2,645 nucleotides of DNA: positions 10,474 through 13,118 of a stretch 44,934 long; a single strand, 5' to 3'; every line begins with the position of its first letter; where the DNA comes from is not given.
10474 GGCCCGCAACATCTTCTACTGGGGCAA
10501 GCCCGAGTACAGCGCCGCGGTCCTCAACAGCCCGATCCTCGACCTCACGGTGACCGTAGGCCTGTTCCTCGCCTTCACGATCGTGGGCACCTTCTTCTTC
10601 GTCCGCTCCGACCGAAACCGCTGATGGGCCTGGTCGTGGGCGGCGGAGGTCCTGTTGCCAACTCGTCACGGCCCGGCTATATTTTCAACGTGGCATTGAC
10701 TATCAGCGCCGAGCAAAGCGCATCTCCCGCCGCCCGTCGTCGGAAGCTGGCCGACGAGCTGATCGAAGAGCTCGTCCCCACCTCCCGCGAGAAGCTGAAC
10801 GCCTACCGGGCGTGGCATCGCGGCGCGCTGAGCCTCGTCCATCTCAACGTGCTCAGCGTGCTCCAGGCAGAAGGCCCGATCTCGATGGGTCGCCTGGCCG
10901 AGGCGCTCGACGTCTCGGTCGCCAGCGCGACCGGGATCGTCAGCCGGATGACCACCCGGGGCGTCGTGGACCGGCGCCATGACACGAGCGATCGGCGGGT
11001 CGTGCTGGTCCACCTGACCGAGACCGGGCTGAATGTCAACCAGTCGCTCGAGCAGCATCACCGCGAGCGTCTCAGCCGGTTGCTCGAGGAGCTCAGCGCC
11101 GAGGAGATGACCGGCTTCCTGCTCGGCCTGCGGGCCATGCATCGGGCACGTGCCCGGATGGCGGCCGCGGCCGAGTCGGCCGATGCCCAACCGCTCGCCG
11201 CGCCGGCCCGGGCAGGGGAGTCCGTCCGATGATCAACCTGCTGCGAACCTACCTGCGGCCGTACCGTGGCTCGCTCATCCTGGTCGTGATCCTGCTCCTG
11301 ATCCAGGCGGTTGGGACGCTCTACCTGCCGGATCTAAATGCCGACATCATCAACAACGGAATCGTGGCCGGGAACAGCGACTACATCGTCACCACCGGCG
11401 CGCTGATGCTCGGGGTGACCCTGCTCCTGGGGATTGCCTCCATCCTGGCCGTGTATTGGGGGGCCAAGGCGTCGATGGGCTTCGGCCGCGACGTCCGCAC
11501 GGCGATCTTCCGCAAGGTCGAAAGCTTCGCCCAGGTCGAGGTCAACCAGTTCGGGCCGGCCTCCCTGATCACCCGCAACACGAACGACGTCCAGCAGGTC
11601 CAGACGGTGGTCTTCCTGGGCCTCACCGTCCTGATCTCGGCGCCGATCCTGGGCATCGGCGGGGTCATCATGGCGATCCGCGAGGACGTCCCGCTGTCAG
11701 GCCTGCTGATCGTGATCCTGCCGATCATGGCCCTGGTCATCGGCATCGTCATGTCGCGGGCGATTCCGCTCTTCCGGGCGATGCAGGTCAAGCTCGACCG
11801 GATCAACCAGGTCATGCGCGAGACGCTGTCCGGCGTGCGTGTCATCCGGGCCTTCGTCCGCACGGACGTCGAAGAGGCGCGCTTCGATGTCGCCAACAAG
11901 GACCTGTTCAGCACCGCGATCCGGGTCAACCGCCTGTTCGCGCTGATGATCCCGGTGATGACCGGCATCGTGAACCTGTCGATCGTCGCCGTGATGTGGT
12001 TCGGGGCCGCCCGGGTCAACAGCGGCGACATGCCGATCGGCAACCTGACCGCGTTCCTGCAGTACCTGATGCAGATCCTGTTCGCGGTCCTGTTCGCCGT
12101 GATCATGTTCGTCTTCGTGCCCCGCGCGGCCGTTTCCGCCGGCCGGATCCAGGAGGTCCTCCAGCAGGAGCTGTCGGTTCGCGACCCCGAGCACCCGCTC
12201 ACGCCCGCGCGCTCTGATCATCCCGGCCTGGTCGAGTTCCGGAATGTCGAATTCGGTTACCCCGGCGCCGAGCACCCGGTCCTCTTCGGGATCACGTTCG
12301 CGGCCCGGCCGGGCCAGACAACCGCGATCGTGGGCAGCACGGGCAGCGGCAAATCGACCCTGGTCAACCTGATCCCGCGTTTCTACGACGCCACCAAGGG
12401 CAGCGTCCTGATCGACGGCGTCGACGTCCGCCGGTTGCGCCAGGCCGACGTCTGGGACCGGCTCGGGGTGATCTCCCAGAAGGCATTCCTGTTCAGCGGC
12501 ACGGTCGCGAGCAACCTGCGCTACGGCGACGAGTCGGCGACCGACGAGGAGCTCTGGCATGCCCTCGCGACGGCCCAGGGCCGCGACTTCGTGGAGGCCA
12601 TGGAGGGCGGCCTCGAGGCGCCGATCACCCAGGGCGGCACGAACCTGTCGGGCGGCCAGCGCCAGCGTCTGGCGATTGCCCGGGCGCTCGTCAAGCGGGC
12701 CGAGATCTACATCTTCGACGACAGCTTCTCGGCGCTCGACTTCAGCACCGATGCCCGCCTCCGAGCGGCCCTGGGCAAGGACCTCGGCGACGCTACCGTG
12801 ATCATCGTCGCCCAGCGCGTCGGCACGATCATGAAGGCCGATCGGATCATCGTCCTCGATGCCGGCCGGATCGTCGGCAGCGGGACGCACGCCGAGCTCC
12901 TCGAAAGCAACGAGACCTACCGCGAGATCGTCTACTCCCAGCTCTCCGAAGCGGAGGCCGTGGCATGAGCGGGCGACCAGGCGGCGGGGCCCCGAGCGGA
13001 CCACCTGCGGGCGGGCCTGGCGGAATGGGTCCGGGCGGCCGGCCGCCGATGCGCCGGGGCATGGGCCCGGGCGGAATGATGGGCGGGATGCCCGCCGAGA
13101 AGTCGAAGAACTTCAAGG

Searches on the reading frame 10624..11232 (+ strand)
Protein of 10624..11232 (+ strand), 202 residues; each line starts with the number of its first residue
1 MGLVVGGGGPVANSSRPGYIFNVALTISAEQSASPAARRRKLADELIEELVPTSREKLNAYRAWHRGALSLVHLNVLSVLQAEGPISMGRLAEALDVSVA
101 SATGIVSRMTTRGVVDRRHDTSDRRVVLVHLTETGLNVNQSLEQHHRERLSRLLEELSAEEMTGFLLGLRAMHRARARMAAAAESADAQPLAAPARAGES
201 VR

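Call 47: search_protein_families(library=pfam, proteins=[window:10624-11232:+], max_evalue=0.00001)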
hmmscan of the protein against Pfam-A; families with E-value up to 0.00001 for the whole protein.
window:10624-11232:+ (202 aa): 3 families
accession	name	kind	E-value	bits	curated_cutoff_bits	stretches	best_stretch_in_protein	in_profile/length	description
PF01047.28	MarR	-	1.8e-11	44.2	24.6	1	69-127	1-59/59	MarR family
PF12802.13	MarR_2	-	9.4e-10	39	27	1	69-125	3-60/61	MarR family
PF13412.12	HTH_24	-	4.9e-06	26.5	21.9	1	73-115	5-47/48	Winged helix-turn-helix DNA-binding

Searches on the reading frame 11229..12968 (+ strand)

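Call 48: search_protein_families(library=pfam, proteins=[window:11229-12968:+], max_evalue=0.00001)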
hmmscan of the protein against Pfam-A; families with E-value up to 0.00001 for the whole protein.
window:11229-12968:+ (579 aa): 3 families
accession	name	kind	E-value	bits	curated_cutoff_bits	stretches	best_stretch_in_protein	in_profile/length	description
PF00664.28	ABC_membrane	-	6.9e-41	141.2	28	1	16-286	1-273/274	ABC transporter transmembrane region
PF00005.33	ABC_tran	-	1.1e-27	97.7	25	1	354-500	3-136/137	ABC transporter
PF02463.25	SMC_N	-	3e-08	33.8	40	0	366-542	28-210/220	RecF/RecN/SMC N terminal domain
